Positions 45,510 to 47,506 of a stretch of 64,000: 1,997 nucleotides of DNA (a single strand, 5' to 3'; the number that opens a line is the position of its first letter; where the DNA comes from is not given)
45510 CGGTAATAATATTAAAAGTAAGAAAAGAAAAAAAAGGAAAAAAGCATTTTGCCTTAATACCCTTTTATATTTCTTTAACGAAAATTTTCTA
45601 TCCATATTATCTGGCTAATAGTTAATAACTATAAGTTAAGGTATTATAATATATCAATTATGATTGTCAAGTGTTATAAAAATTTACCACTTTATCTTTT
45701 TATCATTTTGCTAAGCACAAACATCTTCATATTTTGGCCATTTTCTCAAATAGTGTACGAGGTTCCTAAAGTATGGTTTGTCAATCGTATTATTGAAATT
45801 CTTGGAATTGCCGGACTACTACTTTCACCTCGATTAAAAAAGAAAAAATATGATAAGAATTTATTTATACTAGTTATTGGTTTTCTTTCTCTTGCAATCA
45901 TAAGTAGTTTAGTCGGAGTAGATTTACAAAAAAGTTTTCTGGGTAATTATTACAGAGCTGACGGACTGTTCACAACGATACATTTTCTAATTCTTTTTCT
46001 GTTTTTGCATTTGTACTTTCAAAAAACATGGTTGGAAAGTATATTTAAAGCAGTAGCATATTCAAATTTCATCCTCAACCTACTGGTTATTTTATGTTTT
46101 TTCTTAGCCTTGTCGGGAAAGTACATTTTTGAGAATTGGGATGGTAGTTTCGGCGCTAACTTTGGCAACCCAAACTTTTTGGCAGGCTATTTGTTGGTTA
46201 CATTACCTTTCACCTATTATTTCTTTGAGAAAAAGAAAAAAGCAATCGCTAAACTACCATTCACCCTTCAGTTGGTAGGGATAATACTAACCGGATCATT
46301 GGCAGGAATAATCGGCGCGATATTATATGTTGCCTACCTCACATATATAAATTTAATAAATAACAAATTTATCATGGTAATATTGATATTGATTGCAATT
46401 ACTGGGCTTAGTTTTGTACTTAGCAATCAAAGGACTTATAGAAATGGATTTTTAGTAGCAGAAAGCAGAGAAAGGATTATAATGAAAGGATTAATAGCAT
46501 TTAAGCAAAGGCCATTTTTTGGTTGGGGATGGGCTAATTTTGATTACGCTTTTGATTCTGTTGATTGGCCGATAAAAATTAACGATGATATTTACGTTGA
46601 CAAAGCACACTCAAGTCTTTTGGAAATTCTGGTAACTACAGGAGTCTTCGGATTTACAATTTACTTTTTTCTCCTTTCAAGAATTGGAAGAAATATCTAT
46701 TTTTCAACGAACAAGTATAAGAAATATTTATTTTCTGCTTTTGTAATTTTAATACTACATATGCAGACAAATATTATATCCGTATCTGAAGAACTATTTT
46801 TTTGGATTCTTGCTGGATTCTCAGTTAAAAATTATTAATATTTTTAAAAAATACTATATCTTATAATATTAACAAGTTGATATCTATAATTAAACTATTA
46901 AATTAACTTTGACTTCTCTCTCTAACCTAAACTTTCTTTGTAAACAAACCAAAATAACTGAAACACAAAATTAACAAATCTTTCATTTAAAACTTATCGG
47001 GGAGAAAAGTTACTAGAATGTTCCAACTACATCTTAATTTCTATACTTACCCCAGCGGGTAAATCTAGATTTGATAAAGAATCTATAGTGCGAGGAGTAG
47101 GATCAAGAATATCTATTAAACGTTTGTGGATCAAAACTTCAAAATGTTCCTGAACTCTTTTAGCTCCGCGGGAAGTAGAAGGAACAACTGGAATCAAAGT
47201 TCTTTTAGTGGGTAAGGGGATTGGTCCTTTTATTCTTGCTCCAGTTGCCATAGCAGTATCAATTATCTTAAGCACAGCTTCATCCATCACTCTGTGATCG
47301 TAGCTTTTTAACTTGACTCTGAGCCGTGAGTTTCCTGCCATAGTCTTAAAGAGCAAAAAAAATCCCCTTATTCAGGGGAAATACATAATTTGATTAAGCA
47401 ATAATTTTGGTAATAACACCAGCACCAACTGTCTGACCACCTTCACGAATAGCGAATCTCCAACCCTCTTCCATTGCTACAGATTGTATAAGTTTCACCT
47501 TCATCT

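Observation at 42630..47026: Universally conserved S10 operon split: a 4.4 kb cell-envelope island inserted between rpsJ and rplC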

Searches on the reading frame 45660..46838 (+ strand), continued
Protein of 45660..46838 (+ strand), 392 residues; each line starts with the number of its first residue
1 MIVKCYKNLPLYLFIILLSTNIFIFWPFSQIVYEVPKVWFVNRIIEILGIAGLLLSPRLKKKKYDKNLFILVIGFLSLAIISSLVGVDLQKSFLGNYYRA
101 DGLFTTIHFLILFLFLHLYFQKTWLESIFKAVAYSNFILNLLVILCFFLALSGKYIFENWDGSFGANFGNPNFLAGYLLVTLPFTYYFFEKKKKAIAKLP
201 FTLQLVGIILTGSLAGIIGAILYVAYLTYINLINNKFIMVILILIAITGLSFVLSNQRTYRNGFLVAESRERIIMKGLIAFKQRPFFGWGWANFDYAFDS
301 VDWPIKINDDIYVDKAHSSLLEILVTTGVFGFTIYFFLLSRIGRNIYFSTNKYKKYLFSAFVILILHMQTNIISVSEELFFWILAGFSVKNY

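Call 35: find_encoding_contigs(protein=P0001, flank=8000, max_places=3)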
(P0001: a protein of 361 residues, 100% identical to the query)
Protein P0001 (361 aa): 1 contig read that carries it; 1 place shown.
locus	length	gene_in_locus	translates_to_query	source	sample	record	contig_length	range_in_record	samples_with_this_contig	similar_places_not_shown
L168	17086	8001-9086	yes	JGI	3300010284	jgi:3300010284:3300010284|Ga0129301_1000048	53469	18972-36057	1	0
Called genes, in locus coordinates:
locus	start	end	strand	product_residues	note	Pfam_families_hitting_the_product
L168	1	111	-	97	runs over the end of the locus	PF00366:Ribosomal_S17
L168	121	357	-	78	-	PF00831:Ribosomal_L29 (weak)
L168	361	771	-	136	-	PF00252:Ribosomal_L16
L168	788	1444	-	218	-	PF07650:KH_2, PF00189:Ribosomal_S3_C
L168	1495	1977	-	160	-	PF00237:Ribosomal_L22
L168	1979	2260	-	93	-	PF00203:Ribosomal_S19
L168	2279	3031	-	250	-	PF00181:Ribosomal_L2_N, PF03947:Ribosomal_L2_C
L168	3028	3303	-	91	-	PF00276:Ribosomal_L23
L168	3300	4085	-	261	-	PF00573:Ribosomal_L4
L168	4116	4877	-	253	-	PF00297:Ribosomal_L3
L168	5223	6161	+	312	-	PF01370:Epimerase, PF16363:GDP_Man_Dehyd, PF02719:Polysacc_synt_2 (weak), PF04321:RmlD_sub_bind, PF07993:NAD_binding_4 (faint)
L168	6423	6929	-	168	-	-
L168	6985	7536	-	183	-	PF05345:He_PIG (weak)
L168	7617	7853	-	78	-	-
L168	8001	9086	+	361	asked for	PF04932:Wzy_C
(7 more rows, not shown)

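Call 68: search_solved_structures(query=window:45660-46838:+, max_evalue=1)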
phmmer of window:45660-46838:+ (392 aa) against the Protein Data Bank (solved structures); distinct sequences matched with E-value up to 1: 1.
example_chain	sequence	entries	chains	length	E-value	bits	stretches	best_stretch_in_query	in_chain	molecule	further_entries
9vfj_D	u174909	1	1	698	0.01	18.5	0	18-64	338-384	Photosystem I reaction center subunit II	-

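Call 71: find_encoding_contigs(protein=P0006, flank=6000, max_places=1)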
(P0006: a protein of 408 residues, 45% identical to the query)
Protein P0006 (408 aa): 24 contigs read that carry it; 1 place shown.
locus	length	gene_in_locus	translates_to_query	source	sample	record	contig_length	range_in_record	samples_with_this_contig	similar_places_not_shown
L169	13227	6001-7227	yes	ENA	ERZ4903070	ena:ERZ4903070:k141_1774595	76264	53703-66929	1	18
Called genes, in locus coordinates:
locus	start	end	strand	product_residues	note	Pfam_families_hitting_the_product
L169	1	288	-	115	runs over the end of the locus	-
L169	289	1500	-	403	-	PF28597:T2SSF_N, PF00482:T2SSF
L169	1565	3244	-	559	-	PF05157:MshEN, PF00437:T2SSE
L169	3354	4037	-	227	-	PF05552:MS_channel_1st_1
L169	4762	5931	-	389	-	-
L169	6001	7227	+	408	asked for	PF04932:Wzy_C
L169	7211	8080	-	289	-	PF01594:AI-2E_transport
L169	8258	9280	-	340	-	PF01715:IPPT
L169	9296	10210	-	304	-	PF06182:ABC2_membrane_6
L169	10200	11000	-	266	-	PF06182:ABC2_membrane_6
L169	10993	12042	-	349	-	PF00005:ABC_tran, PF13304:AAA_21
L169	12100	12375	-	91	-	PF00216:Bac_DNA_binding, PF18291:HU-HIG (weak)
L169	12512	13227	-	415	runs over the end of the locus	PF12072:RNase_Y_N, PF26594:KH_NusA_2nd (faint), PF00013:KH_1 (weak), PF01966:HD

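Call 72: find_encoding_contigs(protein=P0022, flank=6000, max_places=1)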
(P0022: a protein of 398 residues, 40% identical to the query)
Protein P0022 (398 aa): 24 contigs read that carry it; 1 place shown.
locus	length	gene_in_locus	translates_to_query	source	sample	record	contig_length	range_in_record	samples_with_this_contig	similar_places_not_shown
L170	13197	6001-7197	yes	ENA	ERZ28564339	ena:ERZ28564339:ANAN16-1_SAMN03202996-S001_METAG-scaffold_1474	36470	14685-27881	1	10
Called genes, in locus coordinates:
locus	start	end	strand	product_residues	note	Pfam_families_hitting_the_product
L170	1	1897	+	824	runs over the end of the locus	PF00690:Cation_ATPase_N, PF00122:E1-E2_ATPase, PF00702:Hydrolase, PF13246:Cation_ATPase, PF08282:Hydrolase_3 (weak), PF00689:Cation_ATPase_C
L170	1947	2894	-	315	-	PF01699:Na_Ca_ex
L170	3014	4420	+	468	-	PF27218:MJ0043_C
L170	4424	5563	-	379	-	PF13385:Laminin_G_3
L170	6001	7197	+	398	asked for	PF04932:Wzy_C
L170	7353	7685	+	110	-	PF09685:MamF_MmsF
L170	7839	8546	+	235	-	PF01135:PCMT, PF13489:Methyltransf_23 (weak), PF13847:Methyltransf_31, PF13649:Methyltransf_25 (weak)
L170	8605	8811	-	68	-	-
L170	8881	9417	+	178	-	PF01195:Pept_tRNA_hydro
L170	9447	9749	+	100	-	-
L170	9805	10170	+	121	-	PF05635:23S_rRNA_IVP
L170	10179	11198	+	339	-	PF02674:Colicin_V, PF00188:CAP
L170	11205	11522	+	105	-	PF01035:DNA_binding_1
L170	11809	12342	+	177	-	-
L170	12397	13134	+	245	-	PF13462:Thioredoxin_4, PF01323:DSBA, PF13743:Thioredoxin_5 (weak)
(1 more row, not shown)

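Call 80: predict_structure(alignment_id=A5)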
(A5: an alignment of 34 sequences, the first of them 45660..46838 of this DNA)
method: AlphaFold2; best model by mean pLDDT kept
length: 392 residues; sequences in the alignment: 34
mean_pLDDT: 88.1   pTM: 0.88
mean pLDDT of the five models: 88.1, 87.6, 87.6, 85.8, 85.3
residues with pLDDT >= 90: 255; 70-90: 94; 50-70: 42; < 50: 1
segments of 3 or more residues with pLDDT < 50: none
pLDDT, mean of each block of 10 residues (from residue 1): 73 97 93 93 97 84 93 98 97 90 96 95 95 96 92 76 85 94 94 87 96 90 87 64 74 61 64 90 96 92 75 72 96 98 96 95 86 87 95 62
secondary structure, 60 per line:
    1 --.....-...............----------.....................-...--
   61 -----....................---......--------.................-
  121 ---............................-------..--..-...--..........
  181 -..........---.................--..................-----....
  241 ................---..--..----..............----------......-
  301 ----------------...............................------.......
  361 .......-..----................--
elements in order: H3-7 H9-23 H34-54 H66-85 H89-94 H103-119 H124-151 H171-180 H182-191 H195-211 H214-231 H237-256 H270-283 H294-299 H319-347 H354-367 H375-390

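Call 82: fold_search(model_id=the predicted structure, library=pdb)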
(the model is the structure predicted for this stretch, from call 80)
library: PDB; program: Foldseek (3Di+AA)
matches with E <= 10: 134; with E <= 0.001: 1
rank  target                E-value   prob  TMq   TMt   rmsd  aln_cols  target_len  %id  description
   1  7tpg_B                3.6e-05  1.00  0.60  0.59   6.3       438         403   12  Single-Particle Cryo-EM Structure of the WaaL O-antigen ligase in its ligand bound state (released 2022-04-06)
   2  8p1u_A                1.6e-02  1.00  0.42  0.44   8.5       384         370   11  Structure of divisome complex FtsWIQLB (released 2024-05-22)
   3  8tj3_B                3.0e-02  1.00  0.42  0.46   8.1       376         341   15  Structural basis of peptidoglycan synthesis by E. coli RodA-PBP2 complex (released 2023-08-30)
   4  5gmy_A                2.6e-01  0.14  0.17  0.10  20.1       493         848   12  Crystal structure of the Archaeoglobus fulgidus oligosaccharyltransferase (O29867_ARCFU) tethered with an acceptor pep (released 2017-02-01)
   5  8e9g_M                5.6e-01  0.11  0.17  0.14  20.7       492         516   12  Mycobacterial respiratory complex I with both quinone positions modelled (released 2022-10-12)
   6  8jts                  6.1e-01  0.10  0.18  0.16  23.8       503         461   12  hOCT1 in complex with metformin in outward open conformation (released 2024-03-27)
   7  3wak                  7.6e-01  0.08  0.16  0.10  19.8       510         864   12  Crystal structure of the Archaeoglobus fulgidus oligosaccharyltransferase (O29867_ARCFU) in the apo form (released 2013-10-30)
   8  8e9h_M                8.0e-01  0.11  0.18  0.15  20.3       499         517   11  Mycobacterial respiratory complex I, fully-inserted quinone (released 2022-10-12)
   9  7tgh_4                1.1e+00  0.06  0.15  0.13  20.8       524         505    9  Cryo-EM structure of respiratory super-complex CI+III2 from Tetrahymena thermophila (released 2022-04-06)
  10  7uze_A                1.2e+00  0.12  0.12  0.18  20.2       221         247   12  Erythrocyte ankyrin-1 complex class 2 local refinement of AQP1 (C4 symmetry applied) (released 2022-07-20)
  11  9zcz_A                1.3e+00  0.12  0.12  0.18  20.1       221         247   11  C4 local refinement of stomatin-bound aquaporin (human) (released 2026-02-25)
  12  7zji_A                1.3e+00  0.06  0.13  0.10  23.2       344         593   14  Transient receptor potential cation channel subfamily V member 2,Enhanced green fluorescent protein (released 2023-01-18)
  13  9b47_A                1.4e+00  0.04  0.15  0.14  21.2       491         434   13  Y328F variant of P. indica phosphate transporter (released 2025-03-26)
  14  9n79_ST               1.6e+00  0.08  0.18  0.14  18.8       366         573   12  SSU processome maturation and disassembly, State M (released 2025-11-05)
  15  8uga_A                1.6e+00  0.08  0.20  0.20  22.0       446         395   10  Mus musculus Otopetrin 2 (mOTOP2) M374W in pH 8.0 (released 2024-08-21)
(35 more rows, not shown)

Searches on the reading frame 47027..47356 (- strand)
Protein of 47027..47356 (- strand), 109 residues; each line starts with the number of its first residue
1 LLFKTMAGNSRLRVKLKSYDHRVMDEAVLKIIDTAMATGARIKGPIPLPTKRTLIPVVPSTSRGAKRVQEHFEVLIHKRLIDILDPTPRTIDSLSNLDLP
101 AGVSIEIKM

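Call 3: search_protein_families(library=pfam, proteins=[window:47027-47356:-], max_evalue=0.1)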
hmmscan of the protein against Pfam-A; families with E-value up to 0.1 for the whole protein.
window:47027-47356:- (109 aa): 1 family
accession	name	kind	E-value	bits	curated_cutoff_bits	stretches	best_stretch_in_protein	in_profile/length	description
PF00338.27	Ribosomal_S10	-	9.8e-28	96.8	21.2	1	13-108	1-98/98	Ribosomal protein S10p/S20e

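Call 4: search_protein_families(library=ncbifam, proteins=[window:47027-47356:-], max_evalue=0.1)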
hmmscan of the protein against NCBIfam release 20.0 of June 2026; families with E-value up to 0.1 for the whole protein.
window:47027-47356:- (109 aa): 3 families
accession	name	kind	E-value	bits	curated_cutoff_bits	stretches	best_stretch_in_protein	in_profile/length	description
NF001861.0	PRK00596.1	equivalog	1.7e-33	115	85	1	9-109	3-102/102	30S ribosomal protein S10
TIGR01049.1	rpsJ_bact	equivalog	6.8e-31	106.5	72.75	1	11-109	2-99/99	30S ribosomal protein S10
TIGR01046.1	uS10_euk_arch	equivalog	1.1e-19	70.6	96.25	1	11-109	2-99/99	30S ribosomal protein S10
